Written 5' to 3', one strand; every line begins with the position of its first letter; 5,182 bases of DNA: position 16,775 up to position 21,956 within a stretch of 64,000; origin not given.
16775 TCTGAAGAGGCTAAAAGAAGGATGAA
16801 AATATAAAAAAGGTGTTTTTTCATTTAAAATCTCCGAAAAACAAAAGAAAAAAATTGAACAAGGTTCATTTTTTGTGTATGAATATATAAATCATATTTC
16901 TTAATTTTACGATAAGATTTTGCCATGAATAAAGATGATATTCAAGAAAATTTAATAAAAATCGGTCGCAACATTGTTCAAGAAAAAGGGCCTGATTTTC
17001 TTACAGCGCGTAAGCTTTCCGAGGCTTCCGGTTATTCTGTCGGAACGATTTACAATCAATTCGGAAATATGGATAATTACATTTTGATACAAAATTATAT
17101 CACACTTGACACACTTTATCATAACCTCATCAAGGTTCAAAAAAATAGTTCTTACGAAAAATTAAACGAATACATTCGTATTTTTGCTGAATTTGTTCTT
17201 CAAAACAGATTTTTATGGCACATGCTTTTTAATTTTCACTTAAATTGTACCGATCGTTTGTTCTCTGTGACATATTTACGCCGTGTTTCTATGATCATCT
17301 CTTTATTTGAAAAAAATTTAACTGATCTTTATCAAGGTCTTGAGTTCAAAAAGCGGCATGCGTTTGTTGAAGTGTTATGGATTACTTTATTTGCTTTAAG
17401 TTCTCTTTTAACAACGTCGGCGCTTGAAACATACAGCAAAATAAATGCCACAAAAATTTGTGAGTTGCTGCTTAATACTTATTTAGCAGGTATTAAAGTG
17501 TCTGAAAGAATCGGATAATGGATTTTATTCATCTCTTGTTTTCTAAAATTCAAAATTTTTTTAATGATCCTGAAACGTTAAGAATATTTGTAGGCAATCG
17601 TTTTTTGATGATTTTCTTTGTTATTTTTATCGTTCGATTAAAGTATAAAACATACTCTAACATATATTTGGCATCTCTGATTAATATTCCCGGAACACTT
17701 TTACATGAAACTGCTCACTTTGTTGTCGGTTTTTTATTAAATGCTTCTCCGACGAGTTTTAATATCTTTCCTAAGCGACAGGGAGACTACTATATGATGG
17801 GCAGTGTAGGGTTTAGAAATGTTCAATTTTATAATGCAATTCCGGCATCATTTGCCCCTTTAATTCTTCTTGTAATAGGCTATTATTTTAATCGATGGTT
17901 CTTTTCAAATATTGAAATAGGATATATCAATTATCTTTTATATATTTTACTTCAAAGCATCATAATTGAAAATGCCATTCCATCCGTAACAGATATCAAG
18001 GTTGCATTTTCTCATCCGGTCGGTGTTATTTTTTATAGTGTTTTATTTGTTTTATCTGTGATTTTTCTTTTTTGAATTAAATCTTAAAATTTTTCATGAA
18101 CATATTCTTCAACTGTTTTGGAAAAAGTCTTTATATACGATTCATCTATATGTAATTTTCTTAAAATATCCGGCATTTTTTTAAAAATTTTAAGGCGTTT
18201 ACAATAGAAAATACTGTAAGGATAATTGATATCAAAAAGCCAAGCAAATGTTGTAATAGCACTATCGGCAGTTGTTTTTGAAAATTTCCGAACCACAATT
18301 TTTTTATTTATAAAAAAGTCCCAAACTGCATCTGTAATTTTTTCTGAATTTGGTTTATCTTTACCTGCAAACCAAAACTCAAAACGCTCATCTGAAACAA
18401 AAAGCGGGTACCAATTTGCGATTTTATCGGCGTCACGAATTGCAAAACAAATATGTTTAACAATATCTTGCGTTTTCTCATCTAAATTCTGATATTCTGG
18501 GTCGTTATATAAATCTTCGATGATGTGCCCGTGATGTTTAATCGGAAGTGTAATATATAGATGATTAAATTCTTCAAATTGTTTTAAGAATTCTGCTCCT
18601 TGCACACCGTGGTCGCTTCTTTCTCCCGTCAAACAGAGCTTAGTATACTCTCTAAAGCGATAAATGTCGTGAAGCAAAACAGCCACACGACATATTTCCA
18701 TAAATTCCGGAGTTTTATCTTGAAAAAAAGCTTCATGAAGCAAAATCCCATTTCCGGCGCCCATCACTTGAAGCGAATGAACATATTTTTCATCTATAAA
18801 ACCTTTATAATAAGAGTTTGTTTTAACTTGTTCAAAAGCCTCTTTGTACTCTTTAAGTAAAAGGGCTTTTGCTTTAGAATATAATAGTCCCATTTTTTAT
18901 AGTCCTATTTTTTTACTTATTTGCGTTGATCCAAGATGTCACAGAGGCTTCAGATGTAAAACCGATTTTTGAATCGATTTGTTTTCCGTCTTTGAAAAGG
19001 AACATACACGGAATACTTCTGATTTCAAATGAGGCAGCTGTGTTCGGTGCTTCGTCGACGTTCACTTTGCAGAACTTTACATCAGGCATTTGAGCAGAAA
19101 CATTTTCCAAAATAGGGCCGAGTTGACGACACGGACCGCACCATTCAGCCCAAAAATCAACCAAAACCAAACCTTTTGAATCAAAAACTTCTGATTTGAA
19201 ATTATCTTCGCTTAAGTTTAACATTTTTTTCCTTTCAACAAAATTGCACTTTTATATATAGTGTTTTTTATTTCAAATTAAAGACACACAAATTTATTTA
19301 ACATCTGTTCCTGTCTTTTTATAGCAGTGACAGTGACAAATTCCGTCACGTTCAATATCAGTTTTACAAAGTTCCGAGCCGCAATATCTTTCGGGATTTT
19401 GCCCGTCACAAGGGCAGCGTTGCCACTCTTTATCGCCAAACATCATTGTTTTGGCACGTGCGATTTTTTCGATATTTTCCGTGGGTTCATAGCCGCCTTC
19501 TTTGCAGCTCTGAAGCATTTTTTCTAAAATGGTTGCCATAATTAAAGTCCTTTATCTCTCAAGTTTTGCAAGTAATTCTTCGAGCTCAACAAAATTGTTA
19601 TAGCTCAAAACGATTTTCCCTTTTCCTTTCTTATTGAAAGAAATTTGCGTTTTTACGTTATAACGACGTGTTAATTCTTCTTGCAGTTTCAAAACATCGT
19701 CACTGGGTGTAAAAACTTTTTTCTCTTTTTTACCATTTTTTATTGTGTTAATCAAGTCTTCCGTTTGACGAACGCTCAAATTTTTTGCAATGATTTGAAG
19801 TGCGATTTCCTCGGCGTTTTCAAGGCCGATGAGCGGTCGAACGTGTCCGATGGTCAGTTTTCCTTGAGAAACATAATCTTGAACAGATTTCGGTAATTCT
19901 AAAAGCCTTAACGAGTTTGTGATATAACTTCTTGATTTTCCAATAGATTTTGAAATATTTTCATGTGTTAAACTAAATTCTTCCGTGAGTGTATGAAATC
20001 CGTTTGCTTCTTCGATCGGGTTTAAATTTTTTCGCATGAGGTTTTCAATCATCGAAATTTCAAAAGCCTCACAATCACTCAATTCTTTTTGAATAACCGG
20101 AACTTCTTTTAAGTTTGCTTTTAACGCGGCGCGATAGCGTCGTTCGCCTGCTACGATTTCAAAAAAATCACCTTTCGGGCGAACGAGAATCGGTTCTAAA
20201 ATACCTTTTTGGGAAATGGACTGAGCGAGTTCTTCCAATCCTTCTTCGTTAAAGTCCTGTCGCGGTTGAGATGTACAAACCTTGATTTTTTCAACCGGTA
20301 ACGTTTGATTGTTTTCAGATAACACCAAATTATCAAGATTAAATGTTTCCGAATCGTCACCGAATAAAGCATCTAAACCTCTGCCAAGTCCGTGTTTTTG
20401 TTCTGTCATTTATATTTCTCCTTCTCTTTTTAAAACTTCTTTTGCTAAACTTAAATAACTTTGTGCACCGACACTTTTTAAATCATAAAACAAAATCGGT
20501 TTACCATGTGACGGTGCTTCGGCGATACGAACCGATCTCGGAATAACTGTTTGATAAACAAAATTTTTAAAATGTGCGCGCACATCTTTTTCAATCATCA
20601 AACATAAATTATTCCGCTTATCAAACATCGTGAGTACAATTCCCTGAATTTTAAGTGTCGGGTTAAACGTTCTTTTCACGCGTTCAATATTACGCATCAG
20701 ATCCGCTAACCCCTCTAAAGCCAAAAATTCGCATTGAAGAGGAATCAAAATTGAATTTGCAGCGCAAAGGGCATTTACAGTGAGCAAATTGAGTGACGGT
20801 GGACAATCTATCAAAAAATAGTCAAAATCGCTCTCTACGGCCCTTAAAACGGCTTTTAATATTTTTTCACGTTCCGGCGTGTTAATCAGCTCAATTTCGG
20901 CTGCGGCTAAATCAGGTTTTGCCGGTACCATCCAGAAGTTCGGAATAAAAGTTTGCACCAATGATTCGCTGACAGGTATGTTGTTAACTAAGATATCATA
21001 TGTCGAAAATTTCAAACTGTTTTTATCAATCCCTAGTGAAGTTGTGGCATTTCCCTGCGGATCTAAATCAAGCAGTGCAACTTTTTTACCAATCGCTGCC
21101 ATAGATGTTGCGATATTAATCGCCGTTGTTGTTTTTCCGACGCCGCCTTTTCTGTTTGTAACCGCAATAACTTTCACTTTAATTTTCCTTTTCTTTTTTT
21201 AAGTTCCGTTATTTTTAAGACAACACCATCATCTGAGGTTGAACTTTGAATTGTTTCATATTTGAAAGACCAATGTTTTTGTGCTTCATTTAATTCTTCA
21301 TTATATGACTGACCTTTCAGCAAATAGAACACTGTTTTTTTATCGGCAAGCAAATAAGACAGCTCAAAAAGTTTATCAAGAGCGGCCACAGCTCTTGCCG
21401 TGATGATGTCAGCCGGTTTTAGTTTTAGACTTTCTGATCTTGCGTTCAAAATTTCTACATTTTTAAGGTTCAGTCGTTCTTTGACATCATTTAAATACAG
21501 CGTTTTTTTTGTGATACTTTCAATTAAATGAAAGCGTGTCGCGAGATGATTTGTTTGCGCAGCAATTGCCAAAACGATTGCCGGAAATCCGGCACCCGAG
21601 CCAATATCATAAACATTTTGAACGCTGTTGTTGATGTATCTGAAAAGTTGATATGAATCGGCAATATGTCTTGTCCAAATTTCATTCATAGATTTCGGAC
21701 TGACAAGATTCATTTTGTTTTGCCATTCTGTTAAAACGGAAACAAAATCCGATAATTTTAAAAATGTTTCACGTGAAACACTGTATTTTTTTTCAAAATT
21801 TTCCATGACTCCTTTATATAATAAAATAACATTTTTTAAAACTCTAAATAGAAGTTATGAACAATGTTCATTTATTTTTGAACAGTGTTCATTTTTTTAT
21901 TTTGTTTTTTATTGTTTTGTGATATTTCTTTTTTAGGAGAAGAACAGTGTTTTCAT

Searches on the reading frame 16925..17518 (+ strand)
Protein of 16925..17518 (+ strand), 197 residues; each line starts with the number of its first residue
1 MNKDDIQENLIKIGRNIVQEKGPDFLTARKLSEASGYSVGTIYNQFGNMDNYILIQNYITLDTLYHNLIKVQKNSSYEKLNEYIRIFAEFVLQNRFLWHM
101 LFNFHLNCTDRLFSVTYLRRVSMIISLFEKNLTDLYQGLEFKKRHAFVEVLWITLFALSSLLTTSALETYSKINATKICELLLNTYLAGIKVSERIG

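Call 73: search_protein_families(library=pfam, proteins=[window:16925-17518:+], max_evalue=0.0001)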
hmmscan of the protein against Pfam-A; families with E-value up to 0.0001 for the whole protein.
window:16925-17518:+ (197 aa): 1 family
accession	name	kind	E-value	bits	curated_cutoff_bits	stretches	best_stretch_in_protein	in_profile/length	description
PF00440.29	TetR_N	-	1.6e-05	25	24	1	14-50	5-41/47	Bacterial regulatory proteins, tetR family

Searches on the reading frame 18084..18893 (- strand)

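Call 73: search_protein_families(library=pfam, proteins=[window:18084-18893:-], max_evalue=0.0001)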
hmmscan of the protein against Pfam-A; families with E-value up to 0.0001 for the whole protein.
window:18084-18893:- (269 aa): 1 family
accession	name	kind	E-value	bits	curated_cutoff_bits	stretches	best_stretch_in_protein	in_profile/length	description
PF01966.28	HD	-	1.4e-08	35.5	22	1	38-159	3-114/116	HD domain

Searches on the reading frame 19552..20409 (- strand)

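Call 73: search_protein_families(library=pfam, proteins=[window:19552-20409:-], max_evalue=0.0001)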
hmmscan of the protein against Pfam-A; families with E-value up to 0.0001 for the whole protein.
window:19552-20409:- (285 aa): 3 families
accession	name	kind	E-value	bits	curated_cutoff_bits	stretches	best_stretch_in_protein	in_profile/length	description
PF17762.8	HTH_ParB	-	1.7e-34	118.4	22.6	1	127-224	1-101/102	ParB HTH domain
PF02195.25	ParB_N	-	1.7e-29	102.1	26.3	1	35-124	4-94/95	ParB N-terminal domain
PF23552.2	ParB_C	-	1e-11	44.5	23.8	1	236-283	2-49/50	ParB dimerisation domain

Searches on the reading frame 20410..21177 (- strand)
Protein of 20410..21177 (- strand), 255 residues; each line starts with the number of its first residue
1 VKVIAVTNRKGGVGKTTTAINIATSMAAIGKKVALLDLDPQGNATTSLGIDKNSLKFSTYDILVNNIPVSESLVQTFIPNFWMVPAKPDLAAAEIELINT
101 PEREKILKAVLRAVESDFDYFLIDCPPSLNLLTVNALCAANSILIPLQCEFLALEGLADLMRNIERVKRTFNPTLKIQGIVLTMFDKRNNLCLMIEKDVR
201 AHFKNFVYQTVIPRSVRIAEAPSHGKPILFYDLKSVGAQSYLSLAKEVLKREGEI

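Call 73: search_protein_families(library=pfam, proteins=[window:20410-21177:-], max_evalue=0.0001)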
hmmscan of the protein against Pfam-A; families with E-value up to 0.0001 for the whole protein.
window:20410-21177:- (255 aa): 8 families
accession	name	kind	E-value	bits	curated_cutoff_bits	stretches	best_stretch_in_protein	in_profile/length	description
PF13614.12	AAA_31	-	1.6e-63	214.2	27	1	1-177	1-177/177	AAA domain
PF01656.29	CbiA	-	2.3e-28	99.1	25.4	1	4-228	1-125/125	CobQ/CobB/MinD/ParA nucleotide binding domain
PF10609.15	ParA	-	3e-15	56.8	27.1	1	2-170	4-163/246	NUBPL iron-transfer P-loop NTPase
PF09140.17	MipZ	-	1e-14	54.9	20.7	1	3-43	2-42/262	ATPase MipZ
PF00142.24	Fer4_NifH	-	1.8e-09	37.9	25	1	9-47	7-45/271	4Fe-4S iron sulfur cluster binding proteins, NifH/frxC family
PF06564.18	CBP_BcsQ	-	3.7e-08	33.6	21.3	1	1-246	1-231/234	Cellulose biosynthesis protein BcsQ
PF02374.21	ArsA_ATPase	-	2.8e-06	27.2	24.3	1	1-50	1-49/305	Anion-transporting ATPase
PF07015.17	VirC1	-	1.9e-05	24.6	24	0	1-40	1-40/231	VirC1 protein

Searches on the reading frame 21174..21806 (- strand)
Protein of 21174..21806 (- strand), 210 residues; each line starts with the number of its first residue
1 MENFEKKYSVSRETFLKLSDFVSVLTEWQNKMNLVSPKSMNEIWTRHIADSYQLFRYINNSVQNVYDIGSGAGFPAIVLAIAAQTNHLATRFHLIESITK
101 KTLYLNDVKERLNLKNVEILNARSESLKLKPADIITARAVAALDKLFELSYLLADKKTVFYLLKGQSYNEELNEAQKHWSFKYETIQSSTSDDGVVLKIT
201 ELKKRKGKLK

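Call 73: search_protein_families(library=pfam, proteins=[window:21174-21806:-], max_evalue=0.0001)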
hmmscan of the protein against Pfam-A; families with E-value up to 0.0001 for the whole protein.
window:21174-21806:- (210 aa): 1 family
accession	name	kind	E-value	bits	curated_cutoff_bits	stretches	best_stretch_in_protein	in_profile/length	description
PF02527.21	GidB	-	3.4e-49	167.1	27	1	17-186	4-170/184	rRNA small subunit methyltransferase G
